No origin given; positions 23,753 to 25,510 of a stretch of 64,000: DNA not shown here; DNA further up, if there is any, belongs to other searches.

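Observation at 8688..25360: Composite cell-surface glycan locus combining an ABC-transporter-dependent pathway with a three-component extracytoplasmic glycosylation set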

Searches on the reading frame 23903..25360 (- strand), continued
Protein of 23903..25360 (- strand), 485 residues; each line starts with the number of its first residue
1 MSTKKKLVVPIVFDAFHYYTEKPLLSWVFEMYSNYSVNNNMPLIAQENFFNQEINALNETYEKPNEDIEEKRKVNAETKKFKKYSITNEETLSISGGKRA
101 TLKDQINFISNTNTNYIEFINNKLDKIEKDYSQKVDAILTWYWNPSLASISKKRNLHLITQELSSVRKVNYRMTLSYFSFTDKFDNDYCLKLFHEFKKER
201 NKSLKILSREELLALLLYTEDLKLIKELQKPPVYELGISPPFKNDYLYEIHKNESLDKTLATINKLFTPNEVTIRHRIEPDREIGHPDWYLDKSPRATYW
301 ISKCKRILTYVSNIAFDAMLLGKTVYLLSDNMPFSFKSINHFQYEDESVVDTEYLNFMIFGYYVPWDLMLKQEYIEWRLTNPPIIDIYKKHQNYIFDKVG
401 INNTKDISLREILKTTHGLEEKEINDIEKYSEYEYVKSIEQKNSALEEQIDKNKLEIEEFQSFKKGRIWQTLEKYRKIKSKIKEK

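Call 80: find_encoding_contigs(protein=P0113, flank=10000, max_places=1)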
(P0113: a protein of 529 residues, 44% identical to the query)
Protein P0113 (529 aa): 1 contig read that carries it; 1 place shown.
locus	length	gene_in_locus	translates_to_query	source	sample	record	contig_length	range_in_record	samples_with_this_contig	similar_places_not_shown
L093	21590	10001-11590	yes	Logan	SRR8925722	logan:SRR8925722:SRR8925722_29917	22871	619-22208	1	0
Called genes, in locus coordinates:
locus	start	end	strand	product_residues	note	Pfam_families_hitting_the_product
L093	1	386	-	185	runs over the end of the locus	PF00908:dTDP_sugar_isom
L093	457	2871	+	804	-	PF00515:TPR_1 (weak), PF13181:TPR_8 (weak), PF13414:TPR_11, PF13424:TPR_12 (weak), PF00515:TPR_1, PF07719:TPR_2, PF13181:TPR_8, PF13414:TPR_11, +27 more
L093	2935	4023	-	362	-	PF00483:NTP_transferase, PF12804:NTP_transf_3, PF25087:GMPPB_C (weak)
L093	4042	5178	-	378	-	PF13173:AAA_14, PF13635:DUF4143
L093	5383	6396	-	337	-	PF01073:3Beta_HSD, PF01370:Epimerase, PF02719:Polysacc_synt_2, PF04321:RmlD_sub_bind, PF07993:NAD_binding_4, PF16363:GDP_Man_Dehyd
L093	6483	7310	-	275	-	PF13489:Methyltransf_23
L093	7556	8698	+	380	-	PF13450:NAD_binding_8, PF01593:Amino_oxidase (weak), PF03275:GLF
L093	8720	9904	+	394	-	PF00534:Glycos_transf_1, PF13692:Glyco_trans_1_4 (weak)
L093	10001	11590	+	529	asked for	PF21912:Glyco_transf_99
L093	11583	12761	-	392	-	PF00534:Glycos_transf_1 (weak), PF13692:Glyco_trans_1_4 (weak)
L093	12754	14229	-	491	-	PF21374:WsaF_N (weak), PF22772:WsaF_C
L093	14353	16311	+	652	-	PF09913:DUF2142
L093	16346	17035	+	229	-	PF00535:Glycos_transf_2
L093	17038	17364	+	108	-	PF10066:DUF2304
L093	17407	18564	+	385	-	PF13439:Glyco_transf_4, PF13477:Glyco_trans_4_2 (weak), PF13579:Glyco_trans_4_4 (weak), PF00534:Glycos_transf_1, PF13692:Glyco_trans_1_4, PF13524:Glyco_trans_1_2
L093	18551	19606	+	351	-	PF01408:GFO_IDH_MocA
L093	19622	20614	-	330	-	PF00106:adh_short, PF01073:3Beta_HSD, PF01370:Epimerase, PF02719:Polysacc_synt_2, PF04321:RmlD_sub_bind, PF07993:NAD_binding_4, PF08659:KR, PF16363:GDP_Man_Dehyd, +1 more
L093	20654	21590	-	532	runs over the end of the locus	?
